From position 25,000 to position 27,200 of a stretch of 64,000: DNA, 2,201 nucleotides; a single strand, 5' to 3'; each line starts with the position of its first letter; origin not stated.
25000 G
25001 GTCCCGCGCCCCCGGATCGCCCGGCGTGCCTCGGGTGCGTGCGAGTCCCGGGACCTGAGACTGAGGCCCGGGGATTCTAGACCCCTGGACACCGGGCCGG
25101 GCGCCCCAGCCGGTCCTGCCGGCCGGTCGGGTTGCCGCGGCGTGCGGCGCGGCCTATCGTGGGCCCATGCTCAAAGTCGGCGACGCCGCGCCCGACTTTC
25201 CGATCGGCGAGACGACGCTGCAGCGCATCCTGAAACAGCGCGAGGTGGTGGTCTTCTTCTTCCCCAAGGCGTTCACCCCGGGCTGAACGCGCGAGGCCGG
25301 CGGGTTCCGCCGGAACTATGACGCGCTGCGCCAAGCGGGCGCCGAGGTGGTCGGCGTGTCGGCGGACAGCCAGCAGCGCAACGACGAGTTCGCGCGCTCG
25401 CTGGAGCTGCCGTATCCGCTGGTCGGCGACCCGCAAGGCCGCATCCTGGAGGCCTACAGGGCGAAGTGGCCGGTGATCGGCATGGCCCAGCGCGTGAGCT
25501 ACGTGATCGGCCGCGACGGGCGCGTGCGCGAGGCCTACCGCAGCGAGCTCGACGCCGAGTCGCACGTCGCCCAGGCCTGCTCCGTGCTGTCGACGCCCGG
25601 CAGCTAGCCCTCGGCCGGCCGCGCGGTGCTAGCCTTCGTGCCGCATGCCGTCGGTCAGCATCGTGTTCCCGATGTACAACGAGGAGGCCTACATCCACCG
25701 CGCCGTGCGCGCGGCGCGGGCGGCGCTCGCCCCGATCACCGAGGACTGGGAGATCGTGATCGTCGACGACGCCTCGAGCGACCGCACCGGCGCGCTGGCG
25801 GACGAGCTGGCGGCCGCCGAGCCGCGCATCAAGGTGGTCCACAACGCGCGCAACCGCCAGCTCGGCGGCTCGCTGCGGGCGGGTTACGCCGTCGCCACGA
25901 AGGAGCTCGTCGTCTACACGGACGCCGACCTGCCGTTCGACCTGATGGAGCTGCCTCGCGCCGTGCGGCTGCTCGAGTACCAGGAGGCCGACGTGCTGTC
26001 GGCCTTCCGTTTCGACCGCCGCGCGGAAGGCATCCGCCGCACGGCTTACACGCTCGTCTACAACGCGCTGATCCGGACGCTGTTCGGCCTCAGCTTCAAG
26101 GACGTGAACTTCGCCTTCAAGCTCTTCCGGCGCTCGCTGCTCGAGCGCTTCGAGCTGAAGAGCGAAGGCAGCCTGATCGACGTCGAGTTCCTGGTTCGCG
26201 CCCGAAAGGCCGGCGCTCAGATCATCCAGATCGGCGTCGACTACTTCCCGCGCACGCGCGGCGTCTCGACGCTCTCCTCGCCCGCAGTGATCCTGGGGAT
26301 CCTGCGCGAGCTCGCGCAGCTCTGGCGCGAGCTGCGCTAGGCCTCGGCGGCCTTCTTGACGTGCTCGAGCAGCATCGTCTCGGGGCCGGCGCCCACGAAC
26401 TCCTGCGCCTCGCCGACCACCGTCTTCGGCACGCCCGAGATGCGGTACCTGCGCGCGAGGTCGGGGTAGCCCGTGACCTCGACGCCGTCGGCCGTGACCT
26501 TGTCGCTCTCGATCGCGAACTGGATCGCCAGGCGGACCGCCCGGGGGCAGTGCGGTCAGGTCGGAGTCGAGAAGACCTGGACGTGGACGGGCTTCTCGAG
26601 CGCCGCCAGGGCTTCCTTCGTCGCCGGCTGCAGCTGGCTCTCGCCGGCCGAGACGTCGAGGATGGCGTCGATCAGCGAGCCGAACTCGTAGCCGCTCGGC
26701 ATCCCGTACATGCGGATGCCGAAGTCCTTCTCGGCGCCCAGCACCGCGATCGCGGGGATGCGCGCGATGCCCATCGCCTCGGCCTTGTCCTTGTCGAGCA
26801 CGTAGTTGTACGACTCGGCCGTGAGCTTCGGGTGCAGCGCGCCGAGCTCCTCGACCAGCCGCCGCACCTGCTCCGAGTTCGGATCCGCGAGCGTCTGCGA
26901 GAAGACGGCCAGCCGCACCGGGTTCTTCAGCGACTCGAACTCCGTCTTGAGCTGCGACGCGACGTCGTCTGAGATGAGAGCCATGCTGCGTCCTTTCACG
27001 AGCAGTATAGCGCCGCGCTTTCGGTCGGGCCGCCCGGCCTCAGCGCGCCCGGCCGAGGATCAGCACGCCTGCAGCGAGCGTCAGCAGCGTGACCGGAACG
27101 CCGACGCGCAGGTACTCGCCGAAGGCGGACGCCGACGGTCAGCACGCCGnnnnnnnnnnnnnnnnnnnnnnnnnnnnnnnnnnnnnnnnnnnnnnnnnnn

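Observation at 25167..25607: Bcp-type peroxiredoxin with UGA at the peroxidatic cysteine and a SECIS-like hairpin: predicted selenoprotein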

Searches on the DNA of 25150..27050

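Call 91: search_rna_families(source=window, start=25150, end=27050, threshold=evalue, max_evalue=10)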
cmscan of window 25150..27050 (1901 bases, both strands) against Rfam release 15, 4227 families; matches with E-value up to 10: 6.
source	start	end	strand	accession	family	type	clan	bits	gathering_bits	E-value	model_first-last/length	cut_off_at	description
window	25844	25913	+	RF01665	P13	Gene; sRNA;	-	22.4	70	1.5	1-76/76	no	Pseudomonas sRNA P13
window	25926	25975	+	RF03934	mir-m107-1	Gene; miRNA;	-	21.9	83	0.54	1-65/65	no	mir-m107-1 microRNA precursor family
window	25802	25873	-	RF03209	MIR9657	Gene; miRNA;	-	19.2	53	7.5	1-85/85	no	MIR9657 microRNA precursor family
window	26650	26729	+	RF02463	Ms_AS-1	Gene; sRNA;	-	16.9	37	2.7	1-98/98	no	Mycobacterium sRNA Ms_AS-1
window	26807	26850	-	RF02808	PyrR210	Gene; snRNA; snoRNA; HACA-box;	-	16.1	59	5.4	1-59/59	no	Pyrobaculum sRNA 210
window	25985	26143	-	RF02647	Cis52_sRNA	Gene; sRNA;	-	14.3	56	8.8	1-179/179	no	Ruegeria cis52 sRNA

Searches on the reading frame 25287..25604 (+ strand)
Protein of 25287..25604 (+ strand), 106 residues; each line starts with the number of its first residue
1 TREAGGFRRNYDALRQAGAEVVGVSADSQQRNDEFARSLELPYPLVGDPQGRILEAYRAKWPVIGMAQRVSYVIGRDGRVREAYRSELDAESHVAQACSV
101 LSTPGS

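Call 25: find_related_loci(query=A1, collection=genome_contigs, flank=10000)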
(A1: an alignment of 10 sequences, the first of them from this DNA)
Query A1 (106 aa) in genome_contigs; peptide patterns used: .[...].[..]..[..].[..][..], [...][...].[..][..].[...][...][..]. (x = any residue, [..] = any of these).
53 stretches matched a pattern; 18 encode a relative of the query (tblastn E <= 1e-3); 18 distinct loci.
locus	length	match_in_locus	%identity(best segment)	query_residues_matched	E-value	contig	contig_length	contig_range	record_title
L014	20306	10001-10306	59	1-102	1e-39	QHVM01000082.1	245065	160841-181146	MAG: Acidobacteria bacterium isolate AA32 14_1009_16_40cm_scaffold_739_curated, whole genome shotgun sequence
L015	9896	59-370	57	1-104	2e-39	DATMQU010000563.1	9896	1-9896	MAG TPA_asm: Vicinamibacteria bacterium isolate SMAG_U12937 k141_954813, whole genome shotgun sequence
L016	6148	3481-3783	61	1-101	3e-39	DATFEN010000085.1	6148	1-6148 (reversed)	MAG TPA_asm: Vicinamibacteria bacterium isolate SMAG_U8608 k141_1039655, whole genome shotgun sequence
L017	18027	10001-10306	58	1-102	4e-38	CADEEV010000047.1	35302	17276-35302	MAG: uncultured Acidobacteria bacterium isolate Acidobacteria sp. RBC046 genome assembly, contig: MAG046_47, whole genom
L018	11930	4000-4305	56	1-102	1e-37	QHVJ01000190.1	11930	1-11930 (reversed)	MAG: Acidobacteria bacterium isolate AA35 14_1009_16_40cm_scaffold_14085_curated, whole genome shotgun sequence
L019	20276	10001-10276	57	2-93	1e-33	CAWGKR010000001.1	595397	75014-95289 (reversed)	MAG: uncultured Acidobacteriota bacterium isolate MFD02134.bin.2.48 genome assembly, contig: contig_14078, whole genome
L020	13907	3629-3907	44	1-93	7e-24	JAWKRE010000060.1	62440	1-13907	MAG: Polyangiaceae bacterium isolate ABC1.6 ABC1.6.fa-60, whole genome shotgun sequence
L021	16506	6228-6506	44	1-93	4e-23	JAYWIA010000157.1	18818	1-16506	MAG: Myxococcales bacterium isolate GLR81_GL56_UP_2_concoct_103 GLR81_GL56_UP_2_concoct_103_156, whole genome shotgun se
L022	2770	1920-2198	46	1-93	3e-22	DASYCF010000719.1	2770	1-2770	MAG TPA_asm: Byssovorax sp. isolate SMAG_U4926 k141_2532780, whole genome shotgun sequence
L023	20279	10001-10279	40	1-93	1e-21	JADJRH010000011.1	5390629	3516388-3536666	MAG: Polyangiaceae bacterium isolate Fred_18-Q3-R57-64_MAXAC.407 tig00350861-10-53847230, whole genome shotgun sequence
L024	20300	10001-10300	44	1-94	4e-21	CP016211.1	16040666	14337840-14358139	Minicystis rosea strain DSM 24000 chromosome, complete genome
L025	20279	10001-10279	41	1-93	6e-21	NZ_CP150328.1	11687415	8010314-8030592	Sorangium sp. So ce315 chromosome, complete genome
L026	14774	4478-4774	43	1-101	1e-19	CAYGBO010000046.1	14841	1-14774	MAG TPA_asm: uncultured Methanomassiliicoccales archaeon isolate ERP108616_co2_547 genome assembly, contig: NODE_6700_le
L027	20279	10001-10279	35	1-93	1e-16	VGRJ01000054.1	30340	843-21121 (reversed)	MAG: Deltaproteobacteria bacterium isolate K_DeepCast_35m_m2_009 K_DeepCast_35m_m2_009_Ga0194129_10002125, whole genome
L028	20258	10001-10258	33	1-87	3e-10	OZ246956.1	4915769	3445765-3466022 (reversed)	MAG: Thermoanaerobaculia bacterium isolate 44e70480-f7af-46fd-94ad-8fb40e9277de genome assembly, chromosome: 1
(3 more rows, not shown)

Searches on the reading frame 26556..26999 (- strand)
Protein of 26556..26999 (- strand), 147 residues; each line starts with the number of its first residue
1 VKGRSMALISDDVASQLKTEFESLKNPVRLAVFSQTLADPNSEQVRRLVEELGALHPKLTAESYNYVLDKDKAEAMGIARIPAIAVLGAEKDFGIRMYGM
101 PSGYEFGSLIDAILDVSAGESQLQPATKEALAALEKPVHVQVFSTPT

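Call 40: search_protein_families(library=pfam, proteins=[window:26556-26999:-], max_evalue=0.00001)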
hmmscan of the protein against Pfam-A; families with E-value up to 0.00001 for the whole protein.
window:26556-26999:- (147 aa): 1 family
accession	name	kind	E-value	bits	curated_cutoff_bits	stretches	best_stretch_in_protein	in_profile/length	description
PF23357.1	DUF7088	-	4.2e-06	27.3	27.8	0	122-145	6-29/105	Domain of unknown function (DUF7088)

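Call 96: find_related_loci(query=A5, collection=metagenome_contigs, flank=10000)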
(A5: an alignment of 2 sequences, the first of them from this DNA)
Query A5 (142 aa) in metagenome_contigs; peptide patterns used: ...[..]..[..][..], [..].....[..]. (x = any residue, [..] = any of these).
600 stretches matched a pattern (row limit reached: there are more); 26 encode a relative of the query (tblastn E <= 1e-3); 26 distinct loci.
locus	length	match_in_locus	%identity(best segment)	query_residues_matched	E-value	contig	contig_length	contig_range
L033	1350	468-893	77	1-142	8e-78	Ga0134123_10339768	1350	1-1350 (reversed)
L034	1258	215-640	75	1-142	6e-76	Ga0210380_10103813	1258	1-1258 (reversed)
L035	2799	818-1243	74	1-142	9e-71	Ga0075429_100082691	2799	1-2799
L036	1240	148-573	74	1-142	1e-73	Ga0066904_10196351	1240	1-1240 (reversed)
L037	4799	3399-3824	73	1-142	4e-68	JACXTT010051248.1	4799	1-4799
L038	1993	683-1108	71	1-142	5e-70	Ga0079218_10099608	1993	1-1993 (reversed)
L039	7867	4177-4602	71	1-142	6e-68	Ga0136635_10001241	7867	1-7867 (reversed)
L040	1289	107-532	69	1-142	2e-70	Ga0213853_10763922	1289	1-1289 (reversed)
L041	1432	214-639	70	1-142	4e-70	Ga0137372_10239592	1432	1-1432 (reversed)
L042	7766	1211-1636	70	1-142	7e-66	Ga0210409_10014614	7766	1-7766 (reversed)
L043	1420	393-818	76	1-142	4e-69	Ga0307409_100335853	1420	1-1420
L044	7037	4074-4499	70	1-142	7e-66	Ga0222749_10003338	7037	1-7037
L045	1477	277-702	71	1-142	2e-68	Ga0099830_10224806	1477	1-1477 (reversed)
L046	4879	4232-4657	69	1-142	7e-65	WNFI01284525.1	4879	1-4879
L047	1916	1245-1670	69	1-142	3e-66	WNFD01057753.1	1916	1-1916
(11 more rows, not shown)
